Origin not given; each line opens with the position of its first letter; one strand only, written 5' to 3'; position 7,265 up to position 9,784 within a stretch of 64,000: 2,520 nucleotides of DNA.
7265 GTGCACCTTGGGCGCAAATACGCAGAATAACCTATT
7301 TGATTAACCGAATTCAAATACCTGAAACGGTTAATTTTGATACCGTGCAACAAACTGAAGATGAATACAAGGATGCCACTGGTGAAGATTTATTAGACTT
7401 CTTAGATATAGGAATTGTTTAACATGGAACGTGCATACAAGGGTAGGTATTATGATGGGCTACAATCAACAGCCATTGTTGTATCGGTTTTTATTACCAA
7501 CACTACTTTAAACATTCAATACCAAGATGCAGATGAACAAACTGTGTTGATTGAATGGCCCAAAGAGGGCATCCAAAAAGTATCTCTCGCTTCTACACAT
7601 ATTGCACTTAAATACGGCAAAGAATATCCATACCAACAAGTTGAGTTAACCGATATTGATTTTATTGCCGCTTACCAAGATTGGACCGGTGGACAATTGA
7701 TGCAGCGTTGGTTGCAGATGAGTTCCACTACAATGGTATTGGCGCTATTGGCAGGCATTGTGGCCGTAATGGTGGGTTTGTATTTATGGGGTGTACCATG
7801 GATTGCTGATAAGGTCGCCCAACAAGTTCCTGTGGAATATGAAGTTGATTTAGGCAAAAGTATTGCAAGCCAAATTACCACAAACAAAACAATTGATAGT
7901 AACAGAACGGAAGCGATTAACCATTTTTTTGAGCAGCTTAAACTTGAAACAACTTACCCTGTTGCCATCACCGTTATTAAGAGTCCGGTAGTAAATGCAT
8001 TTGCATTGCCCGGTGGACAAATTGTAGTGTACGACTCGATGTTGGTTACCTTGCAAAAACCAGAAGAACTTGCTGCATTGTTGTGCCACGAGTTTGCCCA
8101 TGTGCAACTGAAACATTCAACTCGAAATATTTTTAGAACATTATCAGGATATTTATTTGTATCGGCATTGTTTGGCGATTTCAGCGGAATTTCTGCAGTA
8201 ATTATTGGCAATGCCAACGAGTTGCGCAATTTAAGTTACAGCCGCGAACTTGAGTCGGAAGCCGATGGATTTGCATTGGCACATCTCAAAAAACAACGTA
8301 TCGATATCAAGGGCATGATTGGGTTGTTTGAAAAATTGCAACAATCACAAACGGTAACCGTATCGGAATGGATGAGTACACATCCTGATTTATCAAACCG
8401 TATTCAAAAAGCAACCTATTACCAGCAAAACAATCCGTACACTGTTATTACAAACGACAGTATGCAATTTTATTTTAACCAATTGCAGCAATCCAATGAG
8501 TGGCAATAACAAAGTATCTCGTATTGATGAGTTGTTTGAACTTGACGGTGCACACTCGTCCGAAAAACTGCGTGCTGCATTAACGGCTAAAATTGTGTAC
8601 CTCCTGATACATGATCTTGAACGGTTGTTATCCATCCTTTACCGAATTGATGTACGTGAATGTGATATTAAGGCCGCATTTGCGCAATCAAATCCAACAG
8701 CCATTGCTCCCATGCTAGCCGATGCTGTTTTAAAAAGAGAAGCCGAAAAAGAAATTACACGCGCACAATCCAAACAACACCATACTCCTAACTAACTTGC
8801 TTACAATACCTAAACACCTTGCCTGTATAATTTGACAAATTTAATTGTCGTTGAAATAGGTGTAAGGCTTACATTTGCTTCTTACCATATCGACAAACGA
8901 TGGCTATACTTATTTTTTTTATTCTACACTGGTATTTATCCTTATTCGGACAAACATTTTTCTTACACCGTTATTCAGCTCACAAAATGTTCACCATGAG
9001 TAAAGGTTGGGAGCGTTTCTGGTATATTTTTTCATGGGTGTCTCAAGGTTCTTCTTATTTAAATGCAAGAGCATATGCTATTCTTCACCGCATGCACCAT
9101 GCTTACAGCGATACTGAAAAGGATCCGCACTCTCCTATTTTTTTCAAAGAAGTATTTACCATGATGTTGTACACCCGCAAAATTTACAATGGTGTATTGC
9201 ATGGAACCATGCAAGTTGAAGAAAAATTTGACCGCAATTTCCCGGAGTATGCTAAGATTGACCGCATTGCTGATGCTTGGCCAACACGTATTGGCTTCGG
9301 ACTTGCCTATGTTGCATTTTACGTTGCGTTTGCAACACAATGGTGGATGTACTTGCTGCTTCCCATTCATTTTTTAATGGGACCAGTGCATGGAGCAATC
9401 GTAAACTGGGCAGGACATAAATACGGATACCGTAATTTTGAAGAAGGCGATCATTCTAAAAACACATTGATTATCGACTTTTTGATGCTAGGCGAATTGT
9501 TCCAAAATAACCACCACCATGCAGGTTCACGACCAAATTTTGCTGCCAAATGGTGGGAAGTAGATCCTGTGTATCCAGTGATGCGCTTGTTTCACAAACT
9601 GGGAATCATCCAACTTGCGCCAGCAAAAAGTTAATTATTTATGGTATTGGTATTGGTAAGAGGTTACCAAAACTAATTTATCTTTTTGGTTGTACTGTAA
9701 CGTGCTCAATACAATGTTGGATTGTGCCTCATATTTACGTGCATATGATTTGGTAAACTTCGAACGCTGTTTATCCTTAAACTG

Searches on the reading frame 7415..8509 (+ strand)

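Call 11: search_protein_families(library=pfam, proteins=[window:7415-8509:+])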
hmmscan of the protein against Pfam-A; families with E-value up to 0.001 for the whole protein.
window:7415-8509:+ (364 aa): 1 family
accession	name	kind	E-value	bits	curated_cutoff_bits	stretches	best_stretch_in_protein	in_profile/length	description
PF01435.24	Peptidase_M48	-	5.8e-30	104.9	20.3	1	168-335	11-184/186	Peptidase family M48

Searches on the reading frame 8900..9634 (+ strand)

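Call 11: search_protein_families(library=pfam, proteins=[window:8900-9634:+])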
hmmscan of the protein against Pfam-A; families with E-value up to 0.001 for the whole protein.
window:8900-9634:+ (244 aa): 1 family
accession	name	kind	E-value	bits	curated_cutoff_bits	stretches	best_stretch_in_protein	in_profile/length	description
PF00487.30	FA_desaturase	-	3.8e-11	43.7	29.7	1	7-229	11-239/253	Fatty acid desaturase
